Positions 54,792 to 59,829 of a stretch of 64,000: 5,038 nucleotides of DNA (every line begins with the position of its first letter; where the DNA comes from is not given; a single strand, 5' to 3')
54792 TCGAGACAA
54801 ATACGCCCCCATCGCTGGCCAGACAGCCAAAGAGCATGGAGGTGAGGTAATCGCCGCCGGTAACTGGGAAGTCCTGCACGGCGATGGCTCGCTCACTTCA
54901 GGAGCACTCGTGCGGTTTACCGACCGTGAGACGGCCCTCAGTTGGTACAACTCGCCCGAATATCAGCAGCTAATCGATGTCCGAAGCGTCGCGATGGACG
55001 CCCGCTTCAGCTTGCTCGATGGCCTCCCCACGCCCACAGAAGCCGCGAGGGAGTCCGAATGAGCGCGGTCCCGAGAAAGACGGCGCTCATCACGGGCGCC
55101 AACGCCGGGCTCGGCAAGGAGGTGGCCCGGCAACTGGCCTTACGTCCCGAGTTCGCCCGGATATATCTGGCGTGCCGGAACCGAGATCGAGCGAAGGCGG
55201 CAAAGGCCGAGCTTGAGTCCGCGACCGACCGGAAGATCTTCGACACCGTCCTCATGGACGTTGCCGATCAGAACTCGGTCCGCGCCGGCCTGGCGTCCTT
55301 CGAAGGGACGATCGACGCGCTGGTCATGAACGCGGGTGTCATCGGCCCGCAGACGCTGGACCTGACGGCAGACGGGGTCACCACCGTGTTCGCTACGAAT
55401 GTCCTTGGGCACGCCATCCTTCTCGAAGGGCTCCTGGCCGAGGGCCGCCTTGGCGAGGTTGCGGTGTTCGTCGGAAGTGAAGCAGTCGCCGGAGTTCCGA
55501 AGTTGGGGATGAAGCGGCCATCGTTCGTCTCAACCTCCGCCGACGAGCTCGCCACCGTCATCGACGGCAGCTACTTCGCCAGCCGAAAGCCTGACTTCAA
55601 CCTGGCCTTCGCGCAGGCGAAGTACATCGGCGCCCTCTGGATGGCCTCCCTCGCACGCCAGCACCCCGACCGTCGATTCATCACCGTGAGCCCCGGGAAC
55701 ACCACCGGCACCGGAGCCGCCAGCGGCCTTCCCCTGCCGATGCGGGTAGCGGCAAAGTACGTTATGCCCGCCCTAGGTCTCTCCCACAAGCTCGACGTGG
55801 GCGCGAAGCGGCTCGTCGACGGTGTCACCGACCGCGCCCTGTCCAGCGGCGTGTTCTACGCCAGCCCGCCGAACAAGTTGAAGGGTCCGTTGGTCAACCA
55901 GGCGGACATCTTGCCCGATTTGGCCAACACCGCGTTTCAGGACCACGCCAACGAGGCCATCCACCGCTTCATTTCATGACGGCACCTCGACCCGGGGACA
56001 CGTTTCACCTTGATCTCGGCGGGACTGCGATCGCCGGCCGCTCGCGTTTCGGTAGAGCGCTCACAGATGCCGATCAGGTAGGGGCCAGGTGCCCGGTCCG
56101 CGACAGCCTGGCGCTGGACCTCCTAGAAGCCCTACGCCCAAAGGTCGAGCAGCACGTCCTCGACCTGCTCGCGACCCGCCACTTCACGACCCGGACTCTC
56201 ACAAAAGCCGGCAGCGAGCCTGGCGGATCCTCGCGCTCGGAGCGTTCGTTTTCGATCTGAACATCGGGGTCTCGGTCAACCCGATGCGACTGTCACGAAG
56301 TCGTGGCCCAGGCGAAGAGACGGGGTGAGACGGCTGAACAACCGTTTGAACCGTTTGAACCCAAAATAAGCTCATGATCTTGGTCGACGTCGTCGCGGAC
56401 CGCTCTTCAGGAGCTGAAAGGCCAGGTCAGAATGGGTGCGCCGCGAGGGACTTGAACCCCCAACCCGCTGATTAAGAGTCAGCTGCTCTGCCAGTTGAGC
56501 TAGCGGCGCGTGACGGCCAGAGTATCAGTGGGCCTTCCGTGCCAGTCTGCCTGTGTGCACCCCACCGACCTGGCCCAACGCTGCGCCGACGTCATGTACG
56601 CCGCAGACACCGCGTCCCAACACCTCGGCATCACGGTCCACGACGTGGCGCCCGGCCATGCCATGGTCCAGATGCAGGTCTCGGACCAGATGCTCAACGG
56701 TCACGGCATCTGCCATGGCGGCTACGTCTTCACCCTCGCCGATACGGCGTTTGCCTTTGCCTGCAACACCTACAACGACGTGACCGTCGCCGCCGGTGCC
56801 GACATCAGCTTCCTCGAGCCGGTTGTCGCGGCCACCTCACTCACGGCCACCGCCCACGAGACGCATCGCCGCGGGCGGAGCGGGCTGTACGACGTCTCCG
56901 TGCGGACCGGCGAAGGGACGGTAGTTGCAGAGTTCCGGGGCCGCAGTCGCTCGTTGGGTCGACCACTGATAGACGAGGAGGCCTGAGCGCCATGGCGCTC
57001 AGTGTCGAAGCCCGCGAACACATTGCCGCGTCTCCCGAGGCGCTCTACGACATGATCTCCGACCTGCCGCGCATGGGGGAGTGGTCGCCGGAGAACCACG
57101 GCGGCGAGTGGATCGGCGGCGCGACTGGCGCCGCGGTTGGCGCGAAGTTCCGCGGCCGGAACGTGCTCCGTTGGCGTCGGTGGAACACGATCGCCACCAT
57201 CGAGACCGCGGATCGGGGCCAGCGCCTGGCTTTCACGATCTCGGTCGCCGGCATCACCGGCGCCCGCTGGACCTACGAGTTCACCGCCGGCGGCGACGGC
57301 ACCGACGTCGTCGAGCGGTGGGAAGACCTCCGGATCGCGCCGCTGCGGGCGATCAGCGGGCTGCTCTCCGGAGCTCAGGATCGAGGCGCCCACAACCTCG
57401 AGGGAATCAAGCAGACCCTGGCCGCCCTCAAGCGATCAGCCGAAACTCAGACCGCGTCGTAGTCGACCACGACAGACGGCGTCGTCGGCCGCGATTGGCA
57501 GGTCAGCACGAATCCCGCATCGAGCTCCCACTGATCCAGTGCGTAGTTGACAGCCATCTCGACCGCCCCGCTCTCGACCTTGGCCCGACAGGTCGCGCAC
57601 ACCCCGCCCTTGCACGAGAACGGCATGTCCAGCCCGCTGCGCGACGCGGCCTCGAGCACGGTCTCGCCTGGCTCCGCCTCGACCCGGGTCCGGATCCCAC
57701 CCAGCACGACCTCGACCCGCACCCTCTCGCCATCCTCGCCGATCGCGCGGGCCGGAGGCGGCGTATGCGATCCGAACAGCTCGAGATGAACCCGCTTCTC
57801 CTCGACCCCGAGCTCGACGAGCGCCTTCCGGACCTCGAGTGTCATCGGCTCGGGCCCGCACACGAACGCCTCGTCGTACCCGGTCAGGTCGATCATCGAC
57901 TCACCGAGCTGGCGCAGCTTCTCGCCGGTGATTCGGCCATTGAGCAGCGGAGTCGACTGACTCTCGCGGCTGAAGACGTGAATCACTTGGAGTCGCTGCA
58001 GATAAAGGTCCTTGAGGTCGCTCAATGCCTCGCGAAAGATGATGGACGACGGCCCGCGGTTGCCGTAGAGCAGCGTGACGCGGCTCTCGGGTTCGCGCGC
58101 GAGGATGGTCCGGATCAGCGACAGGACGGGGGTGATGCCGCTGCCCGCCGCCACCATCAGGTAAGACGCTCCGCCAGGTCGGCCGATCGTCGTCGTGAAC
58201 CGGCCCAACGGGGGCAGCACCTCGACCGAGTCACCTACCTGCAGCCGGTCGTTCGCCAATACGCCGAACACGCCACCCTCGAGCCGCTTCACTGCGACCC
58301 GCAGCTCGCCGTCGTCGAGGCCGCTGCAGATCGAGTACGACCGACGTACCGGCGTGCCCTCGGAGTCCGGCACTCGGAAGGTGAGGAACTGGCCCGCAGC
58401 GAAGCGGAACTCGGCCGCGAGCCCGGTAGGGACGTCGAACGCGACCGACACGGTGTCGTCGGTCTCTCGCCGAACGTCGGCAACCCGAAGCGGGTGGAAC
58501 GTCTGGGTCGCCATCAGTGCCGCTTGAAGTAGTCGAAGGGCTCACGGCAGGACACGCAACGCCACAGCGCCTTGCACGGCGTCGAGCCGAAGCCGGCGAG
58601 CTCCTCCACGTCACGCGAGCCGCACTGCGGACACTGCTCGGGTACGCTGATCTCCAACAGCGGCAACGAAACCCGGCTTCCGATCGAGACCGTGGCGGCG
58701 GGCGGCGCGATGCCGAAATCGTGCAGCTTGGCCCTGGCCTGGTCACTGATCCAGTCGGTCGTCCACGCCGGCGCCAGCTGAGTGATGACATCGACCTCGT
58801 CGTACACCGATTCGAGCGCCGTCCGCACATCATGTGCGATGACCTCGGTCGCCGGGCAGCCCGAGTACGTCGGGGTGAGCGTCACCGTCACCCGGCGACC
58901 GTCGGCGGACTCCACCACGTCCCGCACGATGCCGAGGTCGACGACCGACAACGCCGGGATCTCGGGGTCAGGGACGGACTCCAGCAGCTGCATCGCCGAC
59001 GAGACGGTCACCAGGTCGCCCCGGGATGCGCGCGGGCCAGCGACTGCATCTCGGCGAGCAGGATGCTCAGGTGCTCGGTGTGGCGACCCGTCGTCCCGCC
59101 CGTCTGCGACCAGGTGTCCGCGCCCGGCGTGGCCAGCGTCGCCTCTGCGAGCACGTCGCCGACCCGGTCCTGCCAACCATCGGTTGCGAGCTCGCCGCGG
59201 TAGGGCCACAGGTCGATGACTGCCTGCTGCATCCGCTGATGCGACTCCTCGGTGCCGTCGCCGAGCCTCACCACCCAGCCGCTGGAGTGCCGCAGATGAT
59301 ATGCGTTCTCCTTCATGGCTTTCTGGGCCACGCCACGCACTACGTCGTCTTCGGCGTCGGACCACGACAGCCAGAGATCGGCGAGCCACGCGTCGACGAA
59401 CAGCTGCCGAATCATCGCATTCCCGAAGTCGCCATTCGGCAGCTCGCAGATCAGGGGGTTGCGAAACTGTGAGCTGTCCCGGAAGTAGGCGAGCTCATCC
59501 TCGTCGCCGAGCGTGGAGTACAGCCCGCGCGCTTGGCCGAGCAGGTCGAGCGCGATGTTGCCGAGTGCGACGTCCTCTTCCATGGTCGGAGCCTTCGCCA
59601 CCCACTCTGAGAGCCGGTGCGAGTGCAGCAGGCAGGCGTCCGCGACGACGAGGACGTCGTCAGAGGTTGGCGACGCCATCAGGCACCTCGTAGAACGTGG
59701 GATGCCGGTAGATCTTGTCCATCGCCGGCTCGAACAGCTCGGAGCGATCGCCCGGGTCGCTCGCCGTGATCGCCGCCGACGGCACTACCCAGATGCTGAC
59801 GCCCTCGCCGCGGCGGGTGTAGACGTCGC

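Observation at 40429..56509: Perfect 40-nt copy of the tRNA-Lys(CTT) 3-prime half lies 15.8 kb from the intact gene: an integrase-less, decayed island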

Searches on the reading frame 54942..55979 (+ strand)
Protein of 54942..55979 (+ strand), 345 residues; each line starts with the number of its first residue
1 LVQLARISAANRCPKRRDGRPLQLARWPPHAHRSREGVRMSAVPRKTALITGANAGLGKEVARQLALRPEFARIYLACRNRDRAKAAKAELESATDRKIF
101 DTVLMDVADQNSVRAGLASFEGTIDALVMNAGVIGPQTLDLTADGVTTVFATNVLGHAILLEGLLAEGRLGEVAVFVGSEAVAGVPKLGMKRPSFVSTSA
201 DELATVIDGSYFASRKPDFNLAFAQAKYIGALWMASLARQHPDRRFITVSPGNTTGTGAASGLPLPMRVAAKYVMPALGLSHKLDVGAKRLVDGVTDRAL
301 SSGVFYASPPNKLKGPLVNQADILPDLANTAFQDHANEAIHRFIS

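Call 11: search_protein_families(library=pfam, proteins=[window:54942-55979:+], max_evalue=0.01)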
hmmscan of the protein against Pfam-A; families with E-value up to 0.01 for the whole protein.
window:54942-55979:+ (345 aa): 6 families
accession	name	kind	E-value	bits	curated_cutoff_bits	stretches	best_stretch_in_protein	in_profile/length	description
PF00106.31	adh_short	-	2.1e-15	57.2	26.6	1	46-180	1-137/195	short chain dehydrogenase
PF08659.16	KR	-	1.9e-09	38.1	22.6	1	47-165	2-124/180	KR domain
PF13561.12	adh_short_C2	-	9e-08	32.4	27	1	52-160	1-111/236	Enoyl-(Acyl carrier protein) reductase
PF01370.27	Epimerase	-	1.2e-05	25.3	20.9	1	48-274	1-190/240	NAD dependent epimerase/dehydratase family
PF03435.24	Sacchrp_dh_NADP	-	0.0018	19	25.1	1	49-128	2-77/129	Saccharopine dehydrogenase NADP binding domain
PF02719.21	Polysacc_synt_2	-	0.0024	17.5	20.2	1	49-156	2-107/293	Polysaccharide biosynthesis protein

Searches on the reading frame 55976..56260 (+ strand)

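Call 11: search_protein_families(library=pfam, proteins=[window:55976-56260:+], max_evalue=0.01)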
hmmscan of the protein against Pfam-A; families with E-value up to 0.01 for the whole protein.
window:55976-56260:+ (94 aa): 1 family
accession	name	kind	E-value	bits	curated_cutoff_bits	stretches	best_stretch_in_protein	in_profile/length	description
PF01867.21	Cas_Cas1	-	0.001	18.8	22.3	1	40-77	224-262/283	CRISPR associated protein Cas1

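Call 75: search_protein_families(library=phrogs, proteins=[window:55976-56260:+], max_evalue=0.001)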
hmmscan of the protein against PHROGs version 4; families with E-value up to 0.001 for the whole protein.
window:55976-56260:+ (94 aa): 0 families

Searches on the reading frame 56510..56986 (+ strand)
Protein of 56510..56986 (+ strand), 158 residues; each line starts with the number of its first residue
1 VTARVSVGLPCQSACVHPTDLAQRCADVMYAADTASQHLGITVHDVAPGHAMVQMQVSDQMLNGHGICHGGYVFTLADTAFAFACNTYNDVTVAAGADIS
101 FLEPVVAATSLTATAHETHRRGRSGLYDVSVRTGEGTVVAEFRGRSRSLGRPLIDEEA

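Call 11: search_protein_families(library=pfam, proteins=[window:56510-56986:+], max_evalue=0.01)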
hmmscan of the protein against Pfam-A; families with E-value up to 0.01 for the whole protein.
window:56510-56986:+ (158 aa): 2 families
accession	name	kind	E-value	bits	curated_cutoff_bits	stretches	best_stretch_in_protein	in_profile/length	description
PF03061.28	4HBT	-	1.3e-11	45.1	20.6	1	65-140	1-79/79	Thioesterase superfamily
PF14539.12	DUF4442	-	8e-05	23.3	25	1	39-141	19-125/132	Domain of unknown function (DUF4442)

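Call 12: find_encoding_contigs(protein=window:56510-56986:+, flank=10000, max_places=10)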
Protein window:56510-56986:+ (158 aa): no gene with exactly this product is on record in the collection.

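Call 14: find_related_loci(query=window:56510-56986:+, collection=genome_contigs, flank=10000)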
Query window:56510-56986:+ (158 aa) in genome_contigs; peptide patterns used: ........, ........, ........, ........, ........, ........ (x = any residue, [..] = any of these).
121 stretches matched a pattern; 4 encode a relative of the query (tblastn E <= 1e-3); 4 distinct loci.
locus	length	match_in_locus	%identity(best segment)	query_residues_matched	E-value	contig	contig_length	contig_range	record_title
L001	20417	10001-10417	53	18-156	8e-42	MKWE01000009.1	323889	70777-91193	MAG: Rhodospirillales bacterium 70-18 SCNpilot_cont_750_bf_scaffold_157, whole genome shotgun sequence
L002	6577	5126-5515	51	29-158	2e-39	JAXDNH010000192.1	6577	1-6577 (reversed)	MAG: Methylobacteriaceae bacterium isolate BP_660 scaffold_4526464, whole genome shotgun sequence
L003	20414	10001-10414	51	12-149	2e-36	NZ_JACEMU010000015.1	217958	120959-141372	Paracoccus sp. S1E-3 73_217958_40869292, whole genome shotgun sequence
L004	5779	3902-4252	53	29-146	2e-31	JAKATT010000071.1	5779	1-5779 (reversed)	MAG: Actinomycetes bacterium isolate YP3.bin102 NODE_18308_length_5779_cov_5.3942, whole genome shotgun sequence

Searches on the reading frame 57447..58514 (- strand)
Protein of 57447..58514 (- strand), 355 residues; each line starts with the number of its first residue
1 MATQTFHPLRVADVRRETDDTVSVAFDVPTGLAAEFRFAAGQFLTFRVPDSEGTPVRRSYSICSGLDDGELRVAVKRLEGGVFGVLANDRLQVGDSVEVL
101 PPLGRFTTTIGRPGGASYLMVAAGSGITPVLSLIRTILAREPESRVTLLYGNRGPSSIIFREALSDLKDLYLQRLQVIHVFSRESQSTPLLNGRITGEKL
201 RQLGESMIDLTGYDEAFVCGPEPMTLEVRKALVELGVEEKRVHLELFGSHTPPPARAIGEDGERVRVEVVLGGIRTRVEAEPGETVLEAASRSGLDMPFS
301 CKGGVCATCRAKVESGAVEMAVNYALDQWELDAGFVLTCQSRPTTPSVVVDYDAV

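Call 11: search_protein_families(library=pfam, proteins=[window:57447-58514:-], max_evalue=0.01)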
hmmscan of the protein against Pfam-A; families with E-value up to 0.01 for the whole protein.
window:57447-58514:- (355 aa): 6 families
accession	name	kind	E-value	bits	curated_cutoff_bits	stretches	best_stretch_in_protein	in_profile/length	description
PF00175.26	NAD_binding_1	-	4e-18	66.5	22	1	120-229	1-108/109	Oxidoreductase NAD-binding domain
PF00111.32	Fer2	-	3.9e-17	62.4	21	1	273-344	5-77/77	2Fe-2S iron-sulfur cluster binding domain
PF00970.30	FAD_binding_6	-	7.4e-10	39.5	21.1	1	10-106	3-97/99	Oxidoreductase FAD-binding domain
PF08030.17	NAD_binding_6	-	0.00018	22.1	22.2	1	119-186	5-79/156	Ferric reductase NAD binding domain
PF13510.11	Fer2_4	-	0.006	17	22.8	0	277-338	12-78/82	2Fe-2S iron-sulfur cluster binding domain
PF22290.1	DmmA-like_N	-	0.0085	17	33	0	113-157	16-57/124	Dimethylamine monooxygenase subunit DmmA-like, N-terminal domain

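Call 15: find_encoding_contigs(protein=window:57447-58514:-, flank=10000, max_places=10)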
Protein window:57447-58514:- (355 aa): no gene with exactly this product is on record in the collection.

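Call 36: find_homologous_proteins(query=window:57447-58514:-, max_evalue=1e-60)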
Query window:57447-58514:- (355 aa): 7745 proteins with E <= 1e-60 among 8000 candidates; the best 120 are listed.
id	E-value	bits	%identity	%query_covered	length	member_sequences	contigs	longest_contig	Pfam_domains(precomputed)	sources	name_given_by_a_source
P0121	2.4e-227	772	98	100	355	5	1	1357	PF00111.33,PF00175.27,PF00970.31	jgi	jgi:ring-1,2-phenylacetyl-CoA epoxidase subunit PaaE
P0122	1.5e-205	700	87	100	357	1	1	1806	PF00111.33,PF00175.27,PF00970.31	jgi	jgi:ring-1,2-phenylacetyl-CoA epoxidase subunit PaaE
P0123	1.4e-204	697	88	100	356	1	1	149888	PF00111.33,PF00175.27,PF00970.31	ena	-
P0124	1.5e-200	684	86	100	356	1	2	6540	PF00111.33,PF00175.27,PF00970.31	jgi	jgi:ring-1,2-phenylacetyl-CoA epoxidase subunit PaaE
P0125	4.8e-198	675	84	100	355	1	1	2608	PF00111.33,PF00175.27,PF00970.31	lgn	-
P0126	3.6e-190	650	82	100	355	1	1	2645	PF00111.33,PF00175.27,PF00970.31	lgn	-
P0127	9.3e-188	642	81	100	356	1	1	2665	PF00111.33,PF00175.27,PF08030.18,PF00970.31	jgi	jgi:ring-1,2-phenylacetyl-CoA epoxidase subunit PaaE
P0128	2.7e-185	634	80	99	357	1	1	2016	PF00111.33,PF00175.27,PF00970.31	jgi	jgi:ring-1,2-phenylacetyl-CoA epoxidase subunit PaaE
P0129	3.4e-184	630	80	99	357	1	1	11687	PF00111.33,PF00175.27,PF00970.31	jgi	jgi:ring-1,2-phenylacetyl-CoA epoxidase subunit PaaE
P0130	2.0e-183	627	79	99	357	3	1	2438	PF00111.33,PF00175.27,PF00970.31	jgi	jgi:ring-1,2-phenylacetyl-CoA epoxidase subunit PaaE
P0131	3.3e-182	623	79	100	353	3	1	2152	PF00111.33,PF00175.27,PF00970.31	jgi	jgi:ring-1,2-phenylacetyl-CoA epoxidase subunit PaaE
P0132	7.7e-182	622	80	99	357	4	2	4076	PF00111.33,PF00175.27,PF00970.31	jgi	jgi:ring-1,2-phenylacetyl-CoA epoxidase subunit PaaE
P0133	8.9e-182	622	80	99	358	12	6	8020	PF00111.33,PF00175.27,PF00970.31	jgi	jgi:ring-1,2-phenylacetyl-CoA epoxidase subunit PaaE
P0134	1.1e-181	622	80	99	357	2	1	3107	PF00111.33,PF00175.27,PF00970.31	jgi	jgi:ring-1,2-phenylacetyl-CoA epoxidase subunit PaaE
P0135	1.2e-181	622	79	99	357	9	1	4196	PF00111.33,PF00175.27,PF00970.31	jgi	jgi:ring-1,2-phenylacetyl-CoA epoxidase subunit PaaE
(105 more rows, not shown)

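Call 37: find_encoding_contigs(protein=P0123, flank=10000, max_places=2)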
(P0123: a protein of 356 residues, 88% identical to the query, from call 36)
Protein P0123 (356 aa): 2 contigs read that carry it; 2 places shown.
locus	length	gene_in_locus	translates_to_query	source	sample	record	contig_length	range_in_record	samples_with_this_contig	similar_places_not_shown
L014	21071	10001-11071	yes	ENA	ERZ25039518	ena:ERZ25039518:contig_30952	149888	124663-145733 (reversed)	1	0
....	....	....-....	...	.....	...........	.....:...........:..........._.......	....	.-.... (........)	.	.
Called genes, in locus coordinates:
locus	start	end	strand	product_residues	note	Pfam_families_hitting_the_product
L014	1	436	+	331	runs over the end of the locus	PF13416:SBP_bac_8, PF13531:SBP_bac_11, PF01547:SBP_bac_1, PF13343:SBP_bac_6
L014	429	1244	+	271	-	PF00528:BPD_transp_1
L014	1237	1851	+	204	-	PF00528:BPD_transp_1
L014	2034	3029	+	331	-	PF02463:SMC_N (faint), PF00005:ABC_tran, PF13304:AAA_21 (weak), PF08402:TOBE_2, PF03459:TOBE (weak), PF12857:TOBE_3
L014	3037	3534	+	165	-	PF02082:Rrf2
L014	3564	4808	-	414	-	PF02517:Rce1-like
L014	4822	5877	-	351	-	PF00155:Aminotran_1_2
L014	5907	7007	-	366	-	PF00903:Glyoxalase (weak), PF14696:Glyoxalase_5 (weak), PF13669:Glyoxalase_4 (faint), PF00903:Glyoxalase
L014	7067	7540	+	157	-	PF13404:HTH_AsnC-type, PF13412:HTH_24, PF01037:AsnC_trans_reg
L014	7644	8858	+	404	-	PF05138:PaaA_PaaC, PF06243:PaaB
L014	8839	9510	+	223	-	PF05138:PaaA_PaaC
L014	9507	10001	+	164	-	PF01883:FeS_assembly_P, PF23451:Zn_ribbon_PaaD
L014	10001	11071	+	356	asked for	PF00970:FAD_binding_6, PF00175:NAD_binding_1, PF00111:Fer2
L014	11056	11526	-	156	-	PF10604:Polyketide_cyc2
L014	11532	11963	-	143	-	PF03061:4HBT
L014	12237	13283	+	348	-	PF00989:PAS (faint), PF13426:PAS_9 (faint), PF00196:GerE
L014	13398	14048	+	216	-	PF00196:GerE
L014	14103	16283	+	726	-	PF01590:GAF, PF13185:GAF_2, PF00563:EAL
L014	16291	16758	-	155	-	PF00376:MerR, PF13411:MerR_1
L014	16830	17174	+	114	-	-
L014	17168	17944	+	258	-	-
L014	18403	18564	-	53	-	-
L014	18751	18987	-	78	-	-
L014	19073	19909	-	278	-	PF04542:Sigma70_r2, PF08281:Sigma70_r4_2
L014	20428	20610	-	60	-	-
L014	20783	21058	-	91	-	PF13443:HTH_26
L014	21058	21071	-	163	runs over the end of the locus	PF11188:DUF2975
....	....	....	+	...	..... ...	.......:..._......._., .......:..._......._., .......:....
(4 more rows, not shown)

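Call 38: find_encoding_contigs(protein=P0129, flank=10000, max_places=2)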
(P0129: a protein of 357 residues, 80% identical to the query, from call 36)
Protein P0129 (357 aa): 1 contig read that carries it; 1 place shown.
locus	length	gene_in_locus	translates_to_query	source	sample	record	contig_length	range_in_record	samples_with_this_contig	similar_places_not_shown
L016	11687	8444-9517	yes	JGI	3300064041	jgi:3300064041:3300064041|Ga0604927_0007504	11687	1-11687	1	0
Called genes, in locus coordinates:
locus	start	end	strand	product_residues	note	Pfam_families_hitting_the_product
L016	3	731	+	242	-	?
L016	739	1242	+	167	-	PF02082:Rrf2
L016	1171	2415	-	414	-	PF02517:Rce1-like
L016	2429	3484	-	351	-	PF00155:Aminotran_1_2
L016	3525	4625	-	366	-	PF00903:Glyoxalase, PF13669:Glyoxalase_4 (weak)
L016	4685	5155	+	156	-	PF13404:HTH_AsnC-type, PF13412:HTH_24, PF01037:AsnC_trans_reg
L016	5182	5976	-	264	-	PF13489:Methyltransf_23, PF13847:Methyltransf_31, PF08241:Methyltransf_11, PF08242:Methyltransf_12, PF13649:Methyltransf_25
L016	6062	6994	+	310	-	PF05138:PaaA_PaaC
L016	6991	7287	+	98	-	PF06243:PaaB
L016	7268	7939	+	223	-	PF05138:PaaA_PaaC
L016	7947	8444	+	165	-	PF01883:FeS_assembly_P, PF23451:Zn_ribbon_PaaD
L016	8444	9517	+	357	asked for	PF00970:FAD_binding_6, PF00175:NAD_binding_1, PF00111:Fer2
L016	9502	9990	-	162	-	PF10604:Polyketide_cyc2, PF03364:Polyketide_cyc (weak)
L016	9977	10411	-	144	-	PF03061:4HBT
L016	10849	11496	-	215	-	PF01144:CoA_trans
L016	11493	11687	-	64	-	?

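Call 60: find_encoding_contigs(protein=P0124, flank=10000, max_places=3)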
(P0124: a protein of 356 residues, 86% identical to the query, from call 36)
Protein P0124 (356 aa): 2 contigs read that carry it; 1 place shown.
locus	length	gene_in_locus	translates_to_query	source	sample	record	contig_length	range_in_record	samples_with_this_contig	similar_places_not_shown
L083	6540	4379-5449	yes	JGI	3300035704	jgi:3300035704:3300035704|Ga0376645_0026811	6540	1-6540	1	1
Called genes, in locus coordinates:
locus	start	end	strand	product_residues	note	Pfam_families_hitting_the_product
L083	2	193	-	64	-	?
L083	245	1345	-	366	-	PF00903:Glyoxalase (weak), PF13468:Glyoxalase_3 (faint), PF14696:Glyoxalase_5, PF13669:Glyoxalase_4 (faint), PF00903:Glyoxalase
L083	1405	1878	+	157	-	PF13404:HTH_AsnC-type, PF13412:HTH_24, PF01037:AsnC_trans_reg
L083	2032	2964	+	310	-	PF05138:PaaA_PaaC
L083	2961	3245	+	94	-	PF06243:PaaB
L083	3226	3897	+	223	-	PF05138:PaaA_PaaC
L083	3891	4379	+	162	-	PF01883:FeS_assembly_P, PF23451:Zn_ribbon_PaaD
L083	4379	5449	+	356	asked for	PF00970:FAD_binding_6, PF00175:NAD_binding_1, PF00111:Fer2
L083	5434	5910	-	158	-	PF10604:Polyketide_cyc2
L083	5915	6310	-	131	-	PF03061:4HBT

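Call 61: find_encoding_contigs(protein=P0133, flank=10000, max_places=6)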
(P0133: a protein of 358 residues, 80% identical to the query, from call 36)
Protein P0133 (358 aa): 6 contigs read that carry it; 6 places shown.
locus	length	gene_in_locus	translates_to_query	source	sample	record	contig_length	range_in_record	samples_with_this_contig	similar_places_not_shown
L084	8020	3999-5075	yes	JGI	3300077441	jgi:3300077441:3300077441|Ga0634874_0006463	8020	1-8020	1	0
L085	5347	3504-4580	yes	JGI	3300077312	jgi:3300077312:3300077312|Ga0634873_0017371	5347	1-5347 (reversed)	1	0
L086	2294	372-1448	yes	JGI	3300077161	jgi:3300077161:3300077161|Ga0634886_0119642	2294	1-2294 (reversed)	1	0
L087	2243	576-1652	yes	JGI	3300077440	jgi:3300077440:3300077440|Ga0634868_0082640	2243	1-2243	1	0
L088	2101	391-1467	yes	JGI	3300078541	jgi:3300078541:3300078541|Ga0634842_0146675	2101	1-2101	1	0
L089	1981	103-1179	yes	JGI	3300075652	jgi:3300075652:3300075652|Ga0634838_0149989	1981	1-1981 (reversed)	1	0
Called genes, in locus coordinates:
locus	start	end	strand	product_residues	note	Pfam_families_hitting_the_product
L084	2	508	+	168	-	?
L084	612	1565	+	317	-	PF04480:DUF559, PF18741:MTES_1575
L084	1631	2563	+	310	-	PF05138:PaaA_PaaC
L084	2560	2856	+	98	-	PF06243:PaaB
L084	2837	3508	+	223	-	PF05138:PaaA_PaaC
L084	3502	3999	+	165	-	PF01883:FeS_assembly_P, PF23451:Zn_ribbon_PaaD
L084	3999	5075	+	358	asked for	PF00970:FAD_binding_6, PF00175:NAD_binding_1, PF00111:Fer2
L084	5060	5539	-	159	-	PF10604:Polyketide_cyc2, PF03364:Polyketide_cyc (weak)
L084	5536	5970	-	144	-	PF03061:4HBT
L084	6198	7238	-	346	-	PF13936:HTH_38, PF13384:HTH_23 (weak), PF13565:HTH_32 (weak), PF00665:rve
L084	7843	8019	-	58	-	?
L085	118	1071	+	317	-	PF04480:DUF559, PF18741:MTES_1575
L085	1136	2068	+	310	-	PF05138:PaaA_PaaC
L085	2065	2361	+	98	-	PF06243:PaaB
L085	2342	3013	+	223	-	PF05138:PaaA_PaaC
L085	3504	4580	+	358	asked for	PF00970:FAD_binding_6, PF00175:NAD_binding_1, PF00111:Fer2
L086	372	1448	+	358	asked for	PF00970:FAD_binding_6, PF00175:NAD_binding_1, PF00111:Fer2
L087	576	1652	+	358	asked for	PF00970:FAD_binding_6, PF00175:NAD_binding_1, PF00111:Fer2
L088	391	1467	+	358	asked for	PF00970:FAD_binding_6, PF00175:NAD_binding_1, PF00111:Fer2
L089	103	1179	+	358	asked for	PF00970:FAD_binding_6, PF00175:NAD_binding_1, PF00111:Fer2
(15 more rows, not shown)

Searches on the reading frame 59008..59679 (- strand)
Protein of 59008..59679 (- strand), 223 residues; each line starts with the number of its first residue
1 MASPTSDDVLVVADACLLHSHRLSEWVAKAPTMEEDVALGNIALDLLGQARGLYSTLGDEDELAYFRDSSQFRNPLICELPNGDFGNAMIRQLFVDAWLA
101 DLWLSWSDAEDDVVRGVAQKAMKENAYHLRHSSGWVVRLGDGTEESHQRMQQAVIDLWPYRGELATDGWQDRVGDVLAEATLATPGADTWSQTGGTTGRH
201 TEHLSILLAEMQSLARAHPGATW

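Call 11: search_protein_families(library=pfam, proteins=[window:59008-59679:-], max_evalue=0.01)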
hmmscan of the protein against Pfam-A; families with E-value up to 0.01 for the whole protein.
window:59008-59679:- (223 aa): 1 family
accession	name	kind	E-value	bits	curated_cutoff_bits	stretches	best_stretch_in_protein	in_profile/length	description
PF05138.18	PaaA_PaaC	-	2.9e-68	230.4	28.5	2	9-165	22-185/263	Phenylacetic acid catabolic protein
